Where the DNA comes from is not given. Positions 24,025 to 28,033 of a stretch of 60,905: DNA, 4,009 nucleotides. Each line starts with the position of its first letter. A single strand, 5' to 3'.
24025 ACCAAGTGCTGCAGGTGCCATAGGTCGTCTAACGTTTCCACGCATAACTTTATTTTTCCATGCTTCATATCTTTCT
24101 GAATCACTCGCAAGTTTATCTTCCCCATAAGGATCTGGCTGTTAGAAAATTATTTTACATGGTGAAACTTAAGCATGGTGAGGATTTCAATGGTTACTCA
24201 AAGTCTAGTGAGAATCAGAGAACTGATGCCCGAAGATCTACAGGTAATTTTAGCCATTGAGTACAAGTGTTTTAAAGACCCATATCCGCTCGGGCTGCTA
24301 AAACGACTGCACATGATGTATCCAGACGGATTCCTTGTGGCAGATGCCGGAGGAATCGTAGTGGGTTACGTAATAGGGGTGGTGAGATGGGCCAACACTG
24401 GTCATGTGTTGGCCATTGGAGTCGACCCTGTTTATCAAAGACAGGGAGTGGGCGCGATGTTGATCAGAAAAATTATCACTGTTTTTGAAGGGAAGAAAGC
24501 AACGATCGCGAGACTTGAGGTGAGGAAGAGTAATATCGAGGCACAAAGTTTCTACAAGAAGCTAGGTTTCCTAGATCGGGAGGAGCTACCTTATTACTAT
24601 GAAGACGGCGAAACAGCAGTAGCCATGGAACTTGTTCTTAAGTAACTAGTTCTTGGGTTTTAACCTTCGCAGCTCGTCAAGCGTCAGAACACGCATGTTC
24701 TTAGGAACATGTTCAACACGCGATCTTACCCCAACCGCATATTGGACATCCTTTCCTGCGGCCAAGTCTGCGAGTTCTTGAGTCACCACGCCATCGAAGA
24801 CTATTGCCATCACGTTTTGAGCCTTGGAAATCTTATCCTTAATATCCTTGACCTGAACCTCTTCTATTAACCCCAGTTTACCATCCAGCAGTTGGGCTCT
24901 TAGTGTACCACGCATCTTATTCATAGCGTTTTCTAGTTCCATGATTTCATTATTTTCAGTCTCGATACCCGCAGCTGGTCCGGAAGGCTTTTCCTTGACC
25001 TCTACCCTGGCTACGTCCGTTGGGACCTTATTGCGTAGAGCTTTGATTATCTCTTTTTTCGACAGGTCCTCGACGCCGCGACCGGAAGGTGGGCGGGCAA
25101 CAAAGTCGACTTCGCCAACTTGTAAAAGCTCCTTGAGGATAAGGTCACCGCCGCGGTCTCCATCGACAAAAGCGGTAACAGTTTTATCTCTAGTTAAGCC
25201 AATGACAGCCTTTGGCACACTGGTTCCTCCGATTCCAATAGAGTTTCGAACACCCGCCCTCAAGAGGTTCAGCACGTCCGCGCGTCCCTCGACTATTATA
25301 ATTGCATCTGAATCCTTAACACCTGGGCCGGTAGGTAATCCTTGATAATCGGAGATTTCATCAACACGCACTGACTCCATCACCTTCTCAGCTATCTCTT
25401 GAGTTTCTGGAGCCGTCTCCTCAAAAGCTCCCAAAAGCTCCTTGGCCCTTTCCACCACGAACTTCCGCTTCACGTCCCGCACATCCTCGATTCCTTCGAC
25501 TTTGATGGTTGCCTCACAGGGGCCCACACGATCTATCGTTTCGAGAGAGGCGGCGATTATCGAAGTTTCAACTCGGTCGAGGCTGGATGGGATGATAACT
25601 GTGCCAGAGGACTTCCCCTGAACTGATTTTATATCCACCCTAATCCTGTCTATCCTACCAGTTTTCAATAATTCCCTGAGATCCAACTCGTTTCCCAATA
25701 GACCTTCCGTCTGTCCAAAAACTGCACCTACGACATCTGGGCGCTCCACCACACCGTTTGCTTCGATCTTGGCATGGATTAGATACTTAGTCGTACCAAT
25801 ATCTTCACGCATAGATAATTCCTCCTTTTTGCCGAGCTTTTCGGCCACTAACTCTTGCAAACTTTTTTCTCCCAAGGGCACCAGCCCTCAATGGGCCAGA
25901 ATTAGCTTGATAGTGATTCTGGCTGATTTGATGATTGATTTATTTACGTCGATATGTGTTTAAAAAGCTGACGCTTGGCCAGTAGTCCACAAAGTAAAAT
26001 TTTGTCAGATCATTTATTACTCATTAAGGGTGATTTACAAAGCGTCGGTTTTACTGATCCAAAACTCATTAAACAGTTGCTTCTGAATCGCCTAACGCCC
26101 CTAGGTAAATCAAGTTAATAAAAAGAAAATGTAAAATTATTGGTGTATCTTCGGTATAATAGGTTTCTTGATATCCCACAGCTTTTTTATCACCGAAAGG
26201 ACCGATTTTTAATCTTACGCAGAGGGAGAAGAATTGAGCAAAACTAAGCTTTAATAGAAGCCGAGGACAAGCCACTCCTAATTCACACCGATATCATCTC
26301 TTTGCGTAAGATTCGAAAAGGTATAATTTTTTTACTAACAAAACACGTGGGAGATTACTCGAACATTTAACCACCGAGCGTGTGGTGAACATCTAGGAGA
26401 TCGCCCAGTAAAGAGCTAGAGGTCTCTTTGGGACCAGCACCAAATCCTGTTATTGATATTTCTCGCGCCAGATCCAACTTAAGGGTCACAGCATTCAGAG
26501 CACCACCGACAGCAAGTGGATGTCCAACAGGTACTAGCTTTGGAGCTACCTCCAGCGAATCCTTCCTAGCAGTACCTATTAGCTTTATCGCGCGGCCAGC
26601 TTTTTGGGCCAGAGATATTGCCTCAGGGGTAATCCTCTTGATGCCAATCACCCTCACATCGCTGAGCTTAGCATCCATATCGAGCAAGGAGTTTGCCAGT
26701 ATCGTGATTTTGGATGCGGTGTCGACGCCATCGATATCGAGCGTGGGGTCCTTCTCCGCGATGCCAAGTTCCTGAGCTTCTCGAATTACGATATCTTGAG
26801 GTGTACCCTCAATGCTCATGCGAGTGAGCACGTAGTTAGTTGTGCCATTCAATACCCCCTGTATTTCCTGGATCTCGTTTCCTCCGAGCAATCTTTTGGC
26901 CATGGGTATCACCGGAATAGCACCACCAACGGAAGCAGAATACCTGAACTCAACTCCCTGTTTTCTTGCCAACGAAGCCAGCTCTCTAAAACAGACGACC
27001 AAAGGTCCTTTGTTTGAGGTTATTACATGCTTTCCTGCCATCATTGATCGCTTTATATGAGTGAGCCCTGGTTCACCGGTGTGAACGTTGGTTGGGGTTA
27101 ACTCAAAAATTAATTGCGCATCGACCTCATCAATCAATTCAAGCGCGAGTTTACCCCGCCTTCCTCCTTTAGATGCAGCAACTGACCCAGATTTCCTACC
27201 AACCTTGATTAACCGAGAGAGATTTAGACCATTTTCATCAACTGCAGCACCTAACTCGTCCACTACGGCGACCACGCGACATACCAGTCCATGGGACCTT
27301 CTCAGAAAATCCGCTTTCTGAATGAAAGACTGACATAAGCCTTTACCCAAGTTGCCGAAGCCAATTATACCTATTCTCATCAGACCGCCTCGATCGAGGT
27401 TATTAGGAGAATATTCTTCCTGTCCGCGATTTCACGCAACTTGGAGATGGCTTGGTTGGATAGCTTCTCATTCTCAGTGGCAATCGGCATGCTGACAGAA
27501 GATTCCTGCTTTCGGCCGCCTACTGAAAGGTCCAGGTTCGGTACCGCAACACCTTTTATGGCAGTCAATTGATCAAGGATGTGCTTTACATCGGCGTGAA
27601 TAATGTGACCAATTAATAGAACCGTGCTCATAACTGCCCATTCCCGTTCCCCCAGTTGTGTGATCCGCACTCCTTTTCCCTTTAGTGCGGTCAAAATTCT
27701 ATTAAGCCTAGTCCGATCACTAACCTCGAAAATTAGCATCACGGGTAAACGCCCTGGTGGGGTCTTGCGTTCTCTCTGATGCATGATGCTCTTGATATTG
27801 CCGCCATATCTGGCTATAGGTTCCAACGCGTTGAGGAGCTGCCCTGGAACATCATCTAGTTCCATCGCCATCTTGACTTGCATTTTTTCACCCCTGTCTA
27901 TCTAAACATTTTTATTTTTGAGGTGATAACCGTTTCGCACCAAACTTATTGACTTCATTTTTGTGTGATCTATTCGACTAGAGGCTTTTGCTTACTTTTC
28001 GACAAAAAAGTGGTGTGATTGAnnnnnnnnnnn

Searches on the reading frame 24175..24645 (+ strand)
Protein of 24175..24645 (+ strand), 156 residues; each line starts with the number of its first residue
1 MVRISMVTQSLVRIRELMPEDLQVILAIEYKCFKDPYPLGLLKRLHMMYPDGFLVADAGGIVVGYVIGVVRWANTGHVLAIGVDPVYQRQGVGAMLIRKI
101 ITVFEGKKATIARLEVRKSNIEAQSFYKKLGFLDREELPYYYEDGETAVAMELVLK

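Call 56: search_protein_families(library=pfam, max_evalue=0.001, proteins=[window:24175-24645:+])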
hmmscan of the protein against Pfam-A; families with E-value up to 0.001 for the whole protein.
window:24175-24645:+ (156 aa): 6 families
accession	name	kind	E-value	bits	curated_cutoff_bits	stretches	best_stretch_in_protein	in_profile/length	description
PF00583.31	Acetyltransf_1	-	6.8e-19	68.7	20.7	1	25-132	4-116/116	Acetyltransferase (GNAT) family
PF13508.13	Acetyltransf_7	-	3.5e-14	53.4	27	1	52-132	4-82/84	Acetyltransferase (GNAT) domain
PF13673.13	Acetyltransf_10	-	3.6e-14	53.3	23.6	1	53-154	33-127/128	Acetyltransferase (GNAT) domain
PF08445.16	FR47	-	1.7e-06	28.4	22.1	1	74-136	20-81/86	FR47-like protein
PF13527.13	Acetyltransf_9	-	0.0007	20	25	0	14-132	2-124/127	Acetyltransferase (GNAT) domain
PF13480.13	Acetyltransf_6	-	0.00076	20.1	22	0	53-101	74-121/143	Acetyltransferase (GNAT) domain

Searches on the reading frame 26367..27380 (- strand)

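Call 28: search_protein_families(library=pfam, max_evalue=0.00001, proteins=[window:26367-27380:-])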
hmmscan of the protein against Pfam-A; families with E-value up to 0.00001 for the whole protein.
window:26367-27380:- (337 aa): 1 family
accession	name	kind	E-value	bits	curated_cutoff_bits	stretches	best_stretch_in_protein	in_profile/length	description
PF00742.24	Homoserine_dh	-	4.4e-52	176.8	22.9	1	156-329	1-173/173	Homoserine dehydrogenase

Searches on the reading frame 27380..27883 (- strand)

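Call 56: search_protein_families(library=pfam, max_evalue=0.001, proteins=[window:27380-27883:-])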
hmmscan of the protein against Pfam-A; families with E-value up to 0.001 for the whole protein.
window:27380-27883:- (167 aa): 2 families
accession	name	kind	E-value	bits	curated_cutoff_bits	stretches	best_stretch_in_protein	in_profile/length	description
PF01842.31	ACT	-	1.5e-05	25.1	27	1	8-68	6-62/66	ACT domain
PF13291.12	ACT_4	-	0.0006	20.9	27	0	2-68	6-70/80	ACT domain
